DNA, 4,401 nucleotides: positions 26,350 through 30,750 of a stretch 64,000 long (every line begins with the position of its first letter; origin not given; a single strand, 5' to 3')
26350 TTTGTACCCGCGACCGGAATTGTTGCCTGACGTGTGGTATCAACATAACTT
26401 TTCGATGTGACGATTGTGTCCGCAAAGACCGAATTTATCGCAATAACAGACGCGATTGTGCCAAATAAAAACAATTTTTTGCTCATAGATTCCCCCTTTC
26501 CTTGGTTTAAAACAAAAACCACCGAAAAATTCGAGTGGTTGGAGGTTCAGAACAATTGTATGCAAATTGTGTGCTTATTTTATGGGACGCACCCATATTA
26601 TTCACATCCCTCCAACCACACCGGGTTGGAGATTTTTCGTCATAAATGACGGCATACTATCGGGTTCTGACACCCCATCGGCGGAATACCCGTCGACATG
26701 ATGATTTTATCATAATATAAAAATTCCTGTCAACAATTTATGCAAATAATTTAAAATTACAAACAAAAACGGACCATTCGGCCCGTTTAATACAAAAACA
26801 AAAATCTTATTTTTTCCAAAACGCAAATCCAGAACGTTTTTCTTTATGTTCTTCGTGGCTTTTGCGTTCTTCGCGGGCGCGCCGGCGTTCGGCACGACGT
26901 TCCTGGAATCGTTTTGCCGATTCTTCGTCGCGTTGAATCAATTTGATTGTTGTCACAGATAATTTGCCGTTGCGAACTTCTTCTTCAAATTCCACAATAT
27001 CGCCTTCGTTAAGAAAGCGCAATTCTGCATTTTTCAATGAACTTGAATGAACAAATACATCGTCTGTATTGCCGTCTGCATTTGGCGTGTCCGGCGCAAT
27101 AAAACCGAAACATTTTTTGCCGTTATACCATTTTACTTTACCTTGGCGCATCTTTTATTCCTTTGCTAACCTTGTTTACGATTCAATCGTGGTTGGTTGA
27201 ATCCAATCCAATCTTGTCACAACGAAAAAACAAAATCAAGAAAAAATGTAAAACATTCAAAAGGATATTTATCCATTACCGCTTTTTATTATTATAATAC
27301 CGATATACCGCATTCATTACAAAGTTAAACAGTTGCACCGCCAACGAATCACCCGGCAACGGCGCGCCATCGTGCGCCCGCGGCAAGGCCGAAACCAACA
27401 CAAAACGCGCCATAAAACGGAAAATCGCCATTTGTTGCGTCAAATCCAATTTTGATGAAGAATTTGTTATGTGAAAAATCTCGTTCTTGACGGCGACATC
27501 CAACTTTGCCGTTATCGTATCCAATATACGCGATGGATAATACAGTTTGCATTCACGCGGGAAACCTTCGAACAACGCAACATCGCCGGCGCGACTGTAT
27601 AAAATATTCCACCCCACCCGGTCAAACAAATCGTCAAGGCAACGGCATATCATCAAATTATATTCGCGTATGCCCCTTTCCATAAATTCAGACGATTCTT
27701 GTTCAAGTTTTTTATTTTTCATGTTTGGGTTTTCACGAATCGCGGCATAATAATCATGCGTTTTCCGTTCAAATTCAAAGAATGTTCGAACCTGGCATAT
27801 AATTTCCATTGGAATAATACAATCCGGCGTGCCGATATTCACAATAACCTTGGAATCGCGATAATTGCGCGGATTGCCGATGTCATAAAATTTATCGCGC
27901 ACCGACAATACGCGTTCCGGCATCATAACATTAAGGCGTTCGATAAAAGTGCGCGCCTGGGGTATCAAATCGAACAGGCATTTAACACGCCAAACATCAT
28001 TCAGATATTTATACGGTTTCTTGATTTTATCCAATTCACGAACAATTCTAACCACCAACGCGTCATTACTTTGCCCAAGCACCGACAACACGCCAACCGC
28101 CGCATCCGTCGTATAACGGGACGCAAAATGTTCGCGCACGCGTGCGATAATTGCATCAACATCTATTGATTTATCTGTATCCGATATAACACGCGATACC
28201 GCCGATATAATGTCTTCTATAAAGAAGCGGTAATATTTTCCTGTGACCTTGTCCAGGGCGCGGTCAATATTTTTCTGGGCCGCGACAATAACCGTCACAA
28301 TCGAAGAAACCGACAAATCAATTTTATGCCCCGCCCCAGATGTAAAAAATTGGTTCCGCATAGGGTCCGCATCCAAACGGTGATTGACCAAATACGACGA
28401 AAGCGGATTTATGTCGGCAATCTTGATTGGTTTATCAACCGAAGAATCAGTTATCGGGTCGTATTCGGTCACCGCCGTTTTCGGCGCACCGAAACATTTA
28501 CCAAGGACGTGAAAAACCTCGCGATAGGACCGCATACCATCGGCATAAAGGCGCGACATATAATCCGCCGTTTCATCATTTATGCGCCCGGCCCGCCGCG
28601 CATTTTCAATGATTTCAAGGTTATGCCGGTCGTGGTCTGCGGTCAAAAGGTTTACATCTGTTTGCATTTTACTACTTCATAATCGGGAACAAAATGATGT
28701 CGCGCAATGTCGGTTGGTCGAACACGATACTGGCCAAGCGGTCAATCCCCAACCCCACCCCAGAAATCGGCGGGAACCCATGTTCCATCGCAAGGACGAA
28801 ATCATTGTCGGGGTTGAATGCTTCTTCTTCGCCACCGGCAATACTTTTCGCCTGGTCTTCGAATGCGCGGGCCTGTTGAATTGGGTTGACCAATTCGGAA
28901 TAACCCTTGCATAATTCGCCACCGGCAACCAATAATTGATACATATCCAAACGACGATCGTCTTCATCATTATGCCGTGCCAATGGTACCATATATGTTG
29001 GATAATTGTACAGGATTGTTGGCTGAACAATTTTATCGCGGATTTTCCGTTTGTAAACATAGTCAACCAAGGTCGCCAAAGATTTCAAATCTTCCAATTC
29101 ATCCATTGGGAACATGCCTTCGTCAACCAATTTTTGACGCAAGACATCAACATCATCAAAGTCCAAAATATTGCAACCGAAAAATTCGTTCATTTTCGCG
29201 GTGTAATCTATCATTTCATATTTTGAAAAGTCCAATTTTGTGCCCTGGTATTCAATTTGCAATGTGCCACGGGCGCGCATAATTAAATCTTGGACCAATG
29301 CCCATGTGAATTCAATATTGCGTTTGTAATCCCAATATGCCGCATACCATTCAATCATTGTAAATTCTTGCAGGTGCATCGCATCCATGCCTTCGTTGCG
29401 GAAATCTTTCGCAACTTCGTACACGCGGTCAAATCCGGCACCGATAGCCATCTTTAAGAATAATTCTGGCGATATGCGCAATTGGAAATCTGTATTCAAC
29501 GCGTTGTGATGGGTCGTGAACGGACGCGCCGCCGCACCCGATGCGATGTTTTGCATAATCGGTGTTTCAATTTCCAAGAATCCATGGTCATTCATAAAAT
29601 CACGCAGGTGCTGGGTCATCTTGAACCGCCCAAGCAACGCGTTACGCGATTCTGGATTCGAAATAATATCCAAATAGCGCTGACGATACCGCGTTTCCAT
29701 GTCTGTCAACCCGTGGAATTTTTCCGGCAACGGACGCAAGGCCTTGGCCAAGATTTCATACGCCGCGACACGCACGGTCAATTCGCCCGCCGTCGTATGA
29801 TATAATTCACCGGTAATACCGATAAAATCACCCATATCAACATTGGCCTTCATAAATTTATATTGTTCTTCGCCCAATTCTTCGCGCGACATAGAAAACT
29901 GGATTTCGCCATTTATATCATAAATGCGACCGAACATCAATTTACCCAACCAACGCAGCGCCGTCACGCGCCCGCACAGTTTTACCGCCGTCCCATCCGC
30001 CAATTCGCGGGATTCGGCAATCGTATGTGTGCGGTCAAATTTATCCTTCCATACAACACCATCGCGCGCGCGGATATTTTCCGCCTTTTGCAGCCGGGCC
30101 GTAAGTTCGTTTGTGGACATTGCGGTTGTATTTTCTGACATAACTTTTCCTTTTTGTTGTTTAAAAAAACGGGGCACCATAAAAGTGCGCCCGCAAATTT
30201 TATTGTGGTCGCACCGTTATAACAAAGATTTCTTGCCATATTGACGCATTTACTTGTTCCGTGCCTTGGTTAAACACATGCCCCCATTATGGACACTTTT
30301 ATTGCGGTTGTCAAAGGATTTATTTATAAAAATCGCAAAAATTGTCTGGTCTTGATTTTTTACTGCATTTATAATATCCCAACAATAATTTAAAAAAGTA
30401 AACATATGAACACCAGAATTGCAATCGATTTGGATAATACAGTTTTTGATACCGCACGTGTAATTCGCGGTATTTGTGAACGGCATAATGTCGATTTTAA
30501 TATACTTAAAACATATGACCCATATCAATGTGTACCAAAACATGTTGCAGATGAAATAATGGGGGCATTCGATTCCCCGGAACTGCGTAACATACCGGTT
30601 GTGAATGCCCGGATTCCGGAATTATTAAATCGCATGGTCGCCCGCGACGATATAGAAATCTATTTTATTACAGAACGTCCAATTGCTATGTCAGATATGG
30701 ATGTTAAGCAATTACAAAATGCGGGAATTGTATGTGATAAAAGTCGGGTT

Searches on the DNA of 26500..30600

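Call 86: search_rna_families(source=window, start=26500, end=30600, threshold=evalue, max_evalue=1)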
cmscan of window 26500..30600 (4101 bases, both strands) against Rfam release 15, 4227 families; matches with E-value up to 1: 2.
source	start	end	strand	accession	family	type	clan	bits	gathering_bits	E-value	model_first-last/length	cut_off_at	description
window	27093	27282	-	RF01766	cspA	Cis-reg; thermoregulator;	-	26.3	78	0.00051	27-228/428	no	cspA thermoregulator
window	26755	26850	-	RF00558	L20_leader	Cis-reg; leader;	-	22.5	58.7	0.33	1-127/127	no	Ribosomal protein L20 leader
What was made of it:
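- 27093..27282 (-): X-csp intergenic region with a weak, sub-threshold resemblance to the cspA thermoregulator 5' UTR. Rfam RF01766, 26.3 bits against a gathering score of 78, E 5e-4 (call 86).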
